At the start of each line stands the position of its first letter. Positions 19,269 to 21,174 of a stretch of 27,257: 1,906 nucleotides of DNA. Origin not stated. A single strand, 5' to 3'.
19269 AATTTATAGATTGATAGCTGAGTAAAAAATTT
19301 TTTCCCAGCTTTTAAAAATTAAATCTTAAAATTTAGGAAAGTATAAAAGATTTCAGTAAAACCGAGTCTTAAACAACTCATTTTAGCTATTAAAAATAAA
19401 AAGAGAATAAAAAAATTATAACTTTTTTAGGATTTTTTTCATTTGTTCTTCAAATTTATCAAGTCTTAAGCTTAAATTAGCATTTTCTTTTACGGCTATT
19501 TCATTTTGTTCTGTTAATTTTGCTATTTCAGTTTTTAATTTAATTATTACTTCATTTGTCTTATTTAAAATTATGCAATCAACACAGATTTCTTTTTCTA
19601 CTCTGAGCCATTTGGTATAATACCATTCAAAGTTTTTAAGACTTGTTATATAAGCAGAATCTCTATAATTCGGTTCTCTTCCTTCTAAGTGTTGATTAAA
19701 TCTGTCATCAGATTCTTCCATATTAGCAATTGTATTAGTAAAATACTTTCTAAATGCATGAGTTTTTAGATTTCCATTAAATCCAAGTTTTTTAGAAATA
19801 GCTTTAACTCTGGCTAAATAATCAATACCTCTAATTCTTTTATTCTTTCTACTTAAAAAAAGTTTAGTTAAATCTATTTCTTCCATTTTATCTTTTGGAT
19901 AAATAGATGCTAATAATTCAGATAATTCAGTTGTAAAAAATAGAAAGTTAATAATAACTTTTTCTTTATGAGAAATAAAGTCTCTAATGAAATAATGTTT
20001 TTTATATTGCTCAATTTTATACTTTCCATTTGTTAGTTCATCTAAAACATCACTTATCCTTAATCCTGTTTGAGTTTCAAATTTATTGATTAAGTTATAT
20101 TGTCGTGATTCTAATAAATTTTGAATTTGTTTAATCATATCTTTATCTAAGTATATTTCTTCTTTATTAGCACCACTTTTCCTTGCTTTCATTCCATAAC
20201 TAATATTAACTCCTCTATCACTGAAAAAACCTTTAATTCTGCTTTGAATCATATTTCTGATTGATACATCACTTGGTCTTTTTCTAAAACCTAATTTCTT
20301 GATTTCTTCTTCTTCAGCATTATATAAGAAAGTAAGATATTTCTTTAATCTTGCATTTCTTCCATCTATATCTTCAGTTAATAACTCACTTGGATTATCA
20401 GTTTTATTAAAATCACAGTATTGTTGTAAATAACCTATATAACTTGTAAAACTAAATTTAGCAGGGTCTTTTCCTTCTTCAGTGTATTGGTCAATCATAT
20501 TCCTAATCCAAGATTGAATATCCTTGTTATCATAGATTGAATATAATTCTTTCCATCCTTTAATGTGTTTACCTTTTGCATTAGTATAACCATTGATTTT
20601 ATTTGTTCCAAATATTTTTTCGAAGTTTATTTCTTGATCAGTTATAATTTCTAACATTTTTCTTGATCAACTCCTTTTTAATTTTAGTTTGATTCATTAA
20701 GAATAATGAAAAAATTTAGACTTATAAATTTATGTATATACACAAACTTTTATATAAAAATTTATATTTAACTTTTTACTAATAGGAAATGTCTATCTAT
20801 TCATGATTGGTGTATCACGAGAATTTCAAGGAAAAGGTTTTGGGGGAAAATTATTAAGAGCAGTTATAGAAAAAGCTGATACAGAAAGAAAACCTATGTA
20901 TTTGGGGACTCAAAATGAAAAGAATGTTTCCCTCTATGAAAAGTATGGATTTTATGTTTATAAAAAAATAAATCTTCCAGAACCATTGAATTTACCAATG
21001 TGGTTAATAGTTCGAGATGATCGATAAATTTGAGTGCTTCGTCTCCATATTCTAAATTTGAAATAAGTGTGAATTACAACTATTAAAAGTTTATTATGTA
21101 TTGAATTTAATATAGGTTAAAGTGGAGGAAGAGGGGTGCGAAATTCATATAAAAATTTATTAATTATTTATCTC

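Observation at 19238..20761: Solo tyrosine-recombinase mini-element (Crypton-like layout) inserted into a perfect TATA palindrome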

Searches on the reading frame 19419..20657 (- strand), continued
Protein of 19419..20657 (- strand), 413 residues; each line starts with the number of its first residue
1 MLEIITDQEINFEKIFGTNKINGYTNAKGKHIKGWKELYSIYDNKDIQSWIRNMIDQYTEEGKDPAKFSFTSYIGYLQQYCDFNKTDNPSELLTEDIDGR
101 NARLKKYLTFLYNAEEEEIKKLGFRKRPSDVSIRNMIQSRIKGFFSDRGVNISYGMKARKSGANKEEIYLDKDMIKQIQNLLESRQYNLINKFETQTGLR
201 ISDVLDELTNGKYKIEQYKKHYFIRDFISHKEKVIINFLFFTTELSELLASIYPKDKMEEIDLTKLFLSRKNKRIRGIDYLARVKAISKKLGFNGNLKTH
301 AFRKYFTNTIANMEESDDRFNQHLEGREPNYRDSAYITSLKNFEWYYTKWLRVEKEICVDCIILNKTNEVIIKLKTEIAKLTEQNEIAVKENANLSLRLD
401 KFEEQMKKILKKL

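Call 60: search_protein_representatives(alignment_id=A1)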
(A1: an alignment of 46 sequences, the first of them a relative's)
Query: 46 sequences, 431 profile positions. Proteins with E-value up to 0.001 (for the whole library): 235; up to 1e-10: 74; up to 1e-30: 48. The best 150 are listed.
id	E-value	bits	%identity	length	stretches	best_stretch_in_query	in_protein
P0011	6.5e-178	608.4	-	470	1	1-420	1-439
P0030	5.1e-176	602.2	-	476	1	1-415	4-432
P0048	3.1e-155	533.7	-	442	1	1-397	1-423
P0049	1.4e-148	511.8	-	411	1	1-402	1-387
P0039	3.1e-148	510.6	-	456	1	6-421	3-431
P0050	3.7e-141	487.3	-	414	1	2-413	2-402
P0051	6.3e-140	483.3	-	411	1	4-412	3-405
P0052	1.4e-139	482.1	-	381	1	33-414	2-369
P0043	1.1e-138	479.2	-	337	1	1-332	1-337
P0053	1.8e-136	471.9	-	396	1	4-403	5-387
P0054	1.5e-133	462.2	-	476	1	21-426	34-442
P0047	6.8e-128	443.6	-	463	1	1-405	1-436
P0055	1.6e-124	432.6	-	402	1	8-396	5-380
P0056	1.9e-122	425.7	-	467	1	10-423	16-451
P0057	8.8e-121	420.2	-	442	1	1-409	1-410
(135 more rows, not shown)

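Call 62: fold_search(library=pdb, model_id=the predicted structure)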
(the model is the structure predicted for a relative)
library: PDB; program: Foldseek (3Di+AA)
matches with E <= 10: 500; with E <= 0.001: 53
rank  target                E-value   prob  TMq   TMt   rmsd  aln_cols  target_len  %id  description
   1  1z19_B                4.4e-06  1.00  0.42  0.58   6.7       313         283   15  Crystal structure of a lambda integrase(75-356) dimer bound to a COC' core site (released 2005-06-28)
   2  5hxy_A                1.0e-05  1.00  0.31  0.43  16.2       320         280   16  Crystal structure of XerA recombinase (released 2017-02-01)
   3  1z1b_B                1.5e-05  1.00  0.39  0.45  16.6       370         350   16  Crystal structure of a lambda integrase dimer bound to a COC' core site (released 2005-06-28)
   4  1z19_A                1.6e-05  1.00  0.41  0.58   6.3       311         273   14  Crystal structure of a lambda integrase(75-356) dimer bound to a COC' core site (released 2005-06-28)
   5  5hxy_C                1.6e-05  1.00  0.30  0.43  16.6       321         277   16  Crystal structure of XerA recombinase (released 2017-02-01)
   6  1p7d_A                1.8e-05  1.00  0.41  0.57   7.7       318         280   15  Crystal structure of the Lambda Integrase (residues 75-356) bound to DNA (released 2003-08-12)
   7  1z1g_B                1.8e-05  1.00  0.41  0.48  16.0       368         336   15  Crystal structure of a lambda integrase tetramer bound to a Holliday junction (released 2005-06-28)
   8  5j0n_E                1.8e-05  1.00  0.41  0.57   6.6       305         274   14  Lambda excision HJ intermediate (released 2017-02-08)
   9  5hxy_D                2.4e-05  1.00  0.30  0.44  16.7       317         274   16  Crystal structure of XerA recombinase (released 2017-02-01)
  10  1z1b_A                2.5e-05  1.00  0.41  0.47  16.7       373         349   14  Crystal structure of a lambda integrase dimer bound to a COC' core site (released 2005-06-28)
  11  5hxy_F                2.7e-05  1.00  0.29  0.43  16.9       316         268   16  Crystal structure of XerA recombinase (released 2017-02-01)
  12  4a8e                  3.2e-05  1.00  0.31  0.46  11.3       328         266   15  The structure of a dimeric Xer recombinase from archaea (released 2012-12-05)
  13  5j0n_G                3.2e-05  1.00  0.41  0.48   6.6       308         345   15  Lambda excision HJ intermediate (released 2017-02-08)
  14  5hxy_B                4.3e-05  1.00  0.31  0.44  16.3       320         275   15  Crystal structure of XerA recombinase (released 2017-02-01)
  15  5j0n_F                5.6e-05  1.00  0.42  0.48  10.5       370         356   14  Lambda excision HJ intermediate (released 2017-02-08)
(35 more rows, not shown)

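Call 69: find_encoding_contigs(protein=P0008, flank=8000)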
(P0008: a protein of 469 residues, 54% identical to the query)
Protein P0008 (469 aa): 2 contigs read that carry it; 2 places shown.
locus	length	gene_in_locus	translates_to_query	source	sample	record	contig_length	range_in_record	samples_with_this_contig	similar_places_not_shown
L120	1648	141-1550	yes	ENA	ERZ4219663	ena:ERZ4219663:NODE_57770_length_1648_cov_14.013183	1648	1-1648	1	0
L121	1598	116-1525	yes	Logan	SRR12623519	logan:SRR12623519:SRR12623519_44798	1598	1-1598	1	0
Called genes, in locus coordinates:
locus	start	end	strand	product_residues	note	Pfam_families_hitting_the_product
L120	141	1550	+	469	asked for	PF00589:Phage_integrase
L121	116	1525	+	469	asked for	PF00589:Phage_integrase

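Call 70: find_encoding_contigs(protein=P0016, flank=10000)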
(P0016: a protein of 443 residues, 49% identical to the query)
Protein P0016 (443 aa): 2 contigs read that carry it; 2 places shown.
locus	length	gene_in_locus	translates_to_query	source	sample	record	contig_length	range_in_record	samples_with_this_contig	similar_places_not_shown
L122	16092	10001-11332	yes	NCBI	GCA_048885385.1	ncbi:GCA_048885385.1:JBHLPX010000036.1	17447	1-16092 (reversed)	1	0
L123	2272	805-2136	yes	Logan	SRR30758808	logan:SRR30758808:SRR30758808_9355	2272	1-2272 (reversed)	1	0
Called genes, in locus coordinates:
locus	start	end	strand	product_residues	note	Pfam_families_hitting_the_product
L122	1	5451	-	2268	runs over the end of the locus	?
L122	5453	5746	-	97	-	-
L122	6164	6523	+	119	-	-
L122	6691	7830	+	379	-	PF05048:NosD, PF13229:Beta_helix (weak)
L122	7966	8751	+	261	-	-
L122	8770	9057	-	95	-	-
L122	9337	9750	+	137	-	-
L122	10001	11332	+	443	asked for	PF00589:Phage_integrase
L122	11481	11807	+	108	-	-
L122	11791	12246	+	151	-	-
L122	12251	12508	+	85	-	-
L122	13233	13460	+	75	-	-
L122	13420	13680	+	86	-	-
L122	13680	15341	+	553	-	PF19263:DUF5906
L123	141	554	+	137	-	-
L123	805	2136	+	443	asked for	PF00589:Phage_integrase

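Call 71: find_encoding_contigs(protein=P0013, flank=8000)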
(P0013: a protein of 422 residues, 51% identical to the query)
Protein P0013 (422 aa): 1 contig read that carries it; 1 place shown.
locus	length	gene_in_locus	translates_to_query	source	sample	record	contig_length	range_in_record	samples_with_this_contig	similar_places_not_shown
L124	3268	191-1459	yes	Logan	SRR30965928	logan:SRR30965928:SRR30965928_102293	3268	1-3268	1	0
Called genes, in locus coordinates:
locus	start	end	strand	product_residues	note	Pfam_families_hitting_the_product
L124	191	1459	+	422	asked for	PF00589:Phage_integrase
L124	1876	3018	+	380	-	-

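Call 72: list_cluster_members(proteins=[P0001, P0012, P0021])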
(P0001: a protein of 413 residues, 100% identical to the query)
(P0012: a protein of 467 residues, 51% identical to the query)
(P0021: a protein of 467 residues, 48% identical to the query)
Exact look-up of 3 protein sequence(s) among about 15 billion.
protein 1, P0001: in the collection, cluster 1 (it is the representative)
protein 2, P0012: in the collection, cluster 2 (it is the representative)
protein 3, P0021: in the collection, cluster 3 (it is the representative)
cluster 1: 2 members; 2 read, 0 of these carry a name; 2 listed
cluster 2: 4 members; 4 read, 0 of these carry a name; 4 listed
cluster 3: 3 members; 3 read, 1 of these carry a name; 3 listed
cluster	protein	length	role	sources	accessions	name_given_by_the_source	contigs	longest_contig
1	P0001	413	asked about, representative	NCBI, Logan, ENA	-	-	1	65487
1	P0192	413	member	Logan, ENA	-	-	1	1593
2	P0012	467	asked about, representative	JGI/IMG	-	-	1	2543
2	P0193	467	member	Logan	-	-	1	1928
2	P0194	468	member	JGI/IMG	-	-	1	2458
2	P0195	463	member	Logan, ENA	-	-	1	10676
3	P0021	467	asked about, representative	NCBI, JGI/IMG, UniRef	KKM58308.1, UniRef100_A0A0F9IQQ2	hypothetical protein LCGC14_1549610 [marine sediment metagenome] | Tyr recombinase domain-containing protein n=1 Tax=marine sediment metagenome TaxID=412755 ...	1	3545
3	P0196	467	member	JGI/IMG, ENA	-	-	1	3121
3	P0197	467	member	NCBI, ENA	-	-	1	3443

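Call 73: find_encoding_contigs(protein=P0192, flank=5000, max_places=10)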
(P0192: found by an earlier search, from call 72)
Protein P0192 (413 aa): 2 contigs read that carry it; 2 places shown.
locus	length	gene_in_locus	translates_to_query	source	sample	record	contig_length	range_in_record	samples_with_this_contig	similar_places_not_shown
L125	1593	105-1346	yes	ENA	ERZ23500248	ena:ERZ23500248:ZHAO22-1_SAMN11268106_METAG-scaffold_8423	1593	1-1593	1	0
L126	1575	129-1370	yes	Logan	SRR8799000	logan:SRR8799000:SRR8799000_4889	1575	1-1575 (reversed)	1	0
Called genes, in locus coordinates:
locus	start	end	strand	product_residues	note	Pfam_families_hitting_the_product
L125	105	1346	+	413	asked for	PF00589:Phage_integrase (weak)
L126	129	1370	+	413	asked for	PF00589:Phage_integrase (weak)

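Call 78: search_protein_families(library=pfam, alignment_id=A1, max_evalue=1)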
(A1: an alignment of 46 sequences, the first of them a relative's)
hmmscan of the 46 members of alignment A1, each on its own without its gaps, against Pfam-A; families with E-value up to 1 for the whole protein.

A. member 1, P0001 (413 aa): 1 family
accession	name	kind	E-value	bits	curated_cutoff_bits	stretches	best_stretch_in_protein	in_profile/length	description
PF00589.27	Phage_integrase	-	2.4e-07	31.1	27.1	1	170-323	3-152/172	Phage integrase family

B. families by the number of members that match (of 46 scanned): 98 families (the first 25 are shown)
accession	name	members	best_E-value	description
PF00589.27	Phage_integrase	44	1.4e-13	Phage integrase family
PF04977.20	DivIC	6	0.0022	Septum formation initiator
PF13643.11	DUF4145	3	0.037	Domain of unknown function (DUF4145)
PF00170.26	bZIP_1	3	0.039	bZIP transcription factor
PF15960.10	DUF4763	2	0.00024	Domain of unknown function (DUF4763)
PF13495.12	Phage_int_SAM_4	2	0.0092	Phage integrase, N-terminal SAM-like domain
PF24627.1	PUMA_CC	2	0.011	PUMA coiled-coil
PF24144.1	Phage_tudor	2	0.012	Phage tudor domain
PF25450.1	Rab11-FIP3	2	0.02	Rab11-FIP3-like domain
PF12103.14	Lipl32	2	0.026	Surface lipoprotein of Spirochaetales order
PF13233.12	Complex1_LYR_2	2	0.035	Complex1_LYR-like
PF23353.1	BBS2_hp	2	0.037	BBS2 hairpin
PF25604.1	DUF7938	2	0.059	Phage family of unknown function (DUF7938)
PF25423.1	DUF7893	2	0.087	Domain of unknown function (DUF7893)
PF07989.16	Cnn_1N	2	0.18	Centrosomin N-terminal motif 1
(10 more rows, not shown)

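Call 85: find_encoding_contigs(protein=P0001, flank=3000, max_places=10)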
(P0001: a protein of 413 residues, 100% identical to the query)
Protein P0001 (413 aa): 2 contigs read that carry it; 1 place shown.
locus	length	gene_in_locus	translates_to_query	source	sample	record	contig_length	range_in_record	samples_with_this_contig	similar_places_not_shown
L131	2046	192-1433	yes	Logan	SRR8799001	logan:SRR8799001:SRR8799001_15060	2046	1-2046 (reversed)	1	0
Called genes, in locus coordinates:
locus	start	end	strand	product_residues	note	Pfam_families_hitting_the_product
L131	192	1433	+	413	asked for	PF00589:Phage_integrase (weak)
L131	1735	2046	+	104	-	?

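Call 94: search_protein_families(library=ncbifam, proteins=[P0001, P0010, L113:12714-14432:+, L049:2328-4385:+, L113:19392-20648:+], max_evalue=0.1)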
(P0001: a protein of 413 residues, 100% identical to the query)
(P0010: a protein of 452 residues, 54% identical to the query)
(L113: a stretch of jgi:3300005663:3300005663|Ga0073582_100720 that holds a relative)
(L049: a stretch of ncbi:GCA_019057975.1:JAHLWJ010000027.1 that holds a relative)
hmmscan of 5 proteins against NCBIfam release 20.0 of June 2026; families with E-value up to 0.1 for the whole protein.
P0001 (413 aa): 2 families
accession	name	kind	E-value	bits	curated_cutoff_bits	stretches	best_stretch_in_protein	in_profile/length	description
NF040815.2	recomb_XerA_Arch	equivalog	7.3e-08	32.3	220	1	71-310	18-226/263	site-specific tyrosine recombinase/integron integrase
TIGR02225.1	recomb_XerD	equivalog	0.0083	15.5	329.6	1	197-310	136-246/290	site-specific tyrosine recombinase XerD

P0010 (452 aa): 1 family
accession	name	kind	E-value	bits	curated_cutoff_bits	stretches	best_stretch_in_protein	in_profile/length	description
NF040815.2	recomb_XerA_Arch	equivalog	1.3e-05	25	220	1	61-351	19-253/263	site-specific tyrosine recombinase/integron integrase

L113:12714-14432:+ (573 aa): 1 family
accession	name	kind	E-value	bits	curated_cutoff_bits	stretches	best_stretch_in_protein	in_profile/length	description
NF010209.0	PRK13676.1-1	equivalog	0.02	15.6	130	1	517-561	13-57/113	YlbF/YmcA family competence regulator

L049:2328-4385:+ (686 aa): 1 family
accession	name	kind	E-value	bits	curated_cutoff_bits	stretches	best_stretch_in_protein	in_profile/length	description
NF041395.1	TranRegLrpA1_Halo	equivalog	0.052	13.5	250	0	15-60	3-50/142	HTH-type transcriptional regulator LrpA1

L113:19392-20648:+ (419 aa): 0 families

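Call 112: search_protein_families(library=phrogs, proteins=[L122:13680-15338:+, L056:4788-6005:+, L056:6920-8752:+], max_evalue=0.01)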
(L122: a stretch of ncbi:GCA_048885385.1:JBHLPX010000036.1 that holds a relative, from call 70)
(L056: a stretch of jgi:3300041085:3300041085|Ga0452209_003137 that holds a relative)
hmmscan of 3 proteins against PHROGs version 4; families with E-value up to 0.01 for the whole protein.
L122:13680-15338:+ (553 aa): 8 families
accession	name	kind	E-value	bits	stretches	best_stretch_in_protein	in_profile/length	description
phrog_864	-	DNA, RNA and nucleotide metabolism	5.4e-41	142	1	38-478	205-627/1064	DNA primase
phrog_1156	-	DNA, RNA and nucleotide metabolism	7e-30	105.2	1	71-489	434-827/855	DNA primase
phrog_1829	-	DNA, RNA and nucleotide metabolism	1.1e-25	91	1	32-471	307-740/772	DNA primase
phrog_6088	-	DNA, RNA and nucleotide metabolism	1.7e-20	74.1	1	60-458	339-743/772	DNA primase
phrog_7601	-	unknown function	5.3e-15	56.6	1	206-423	5-218/289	-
phrog_16213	-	DNA, RNA and nucleotide metabolism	2.8e-12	46.7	1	203-391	378-561/732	DNA primase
phrog_2478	-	DNA, RNA and nucleotide metabolism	1.1e-06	28.1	1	131-423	497-782/854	DNA polymerase/primase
phrog_12939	-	DNA, RNA and nucleotide metabolism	6.4e-05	23.8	1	184-280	174-272/368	DNA primase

L056:4788-6005:+ (406 aa): 1 family
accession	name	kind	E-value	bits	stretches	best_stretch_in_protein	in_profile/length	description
phrog_7998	-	unknown function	0.001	19.3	1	24-232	8-211/339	-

L056:6920-8752:+ (611 aa): 0 families

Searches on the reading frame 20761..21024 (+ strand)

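Call 7: search_protein_families(library=pfam, proteins=[window:20761-21024:+], max_evalue=0.1)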
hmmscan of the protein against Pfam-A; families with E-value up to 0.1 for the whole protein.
window:20761-21024:+ (88 aa): 6 families
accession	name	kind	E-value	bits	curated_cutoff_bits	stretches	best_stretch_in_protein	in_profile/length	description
PF00583.31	Acetyltransf_1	-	1.5e-09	38.6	20.7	1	10-64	59-116/116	Acetyltransferase (GNAT) family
PF13508.13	Acetyltransf_7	-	3.1e-09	37.5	27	1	12-65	31-83/84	Acetyltransferase (GNAT) domain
PF08445.16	FR47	-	4.2e-07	30.3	22.1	1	12-68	23-81/86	FR47-like protein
PF13673.13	Acetyltransf_10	-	7.7e-07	29.6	23.6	1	10-66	51-109/128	Acetyltransferase (GNAT) domain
PF14542.12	Acetyltransf_CG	-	0.0011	19.5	30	1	14-44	28-58/80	GCN5-related N-acetyl-transferase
PF13527.13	Acetyltransf_9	-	0.0036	17.8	25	1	12-64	74-124/127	Acetyltransferase (GNAT) domain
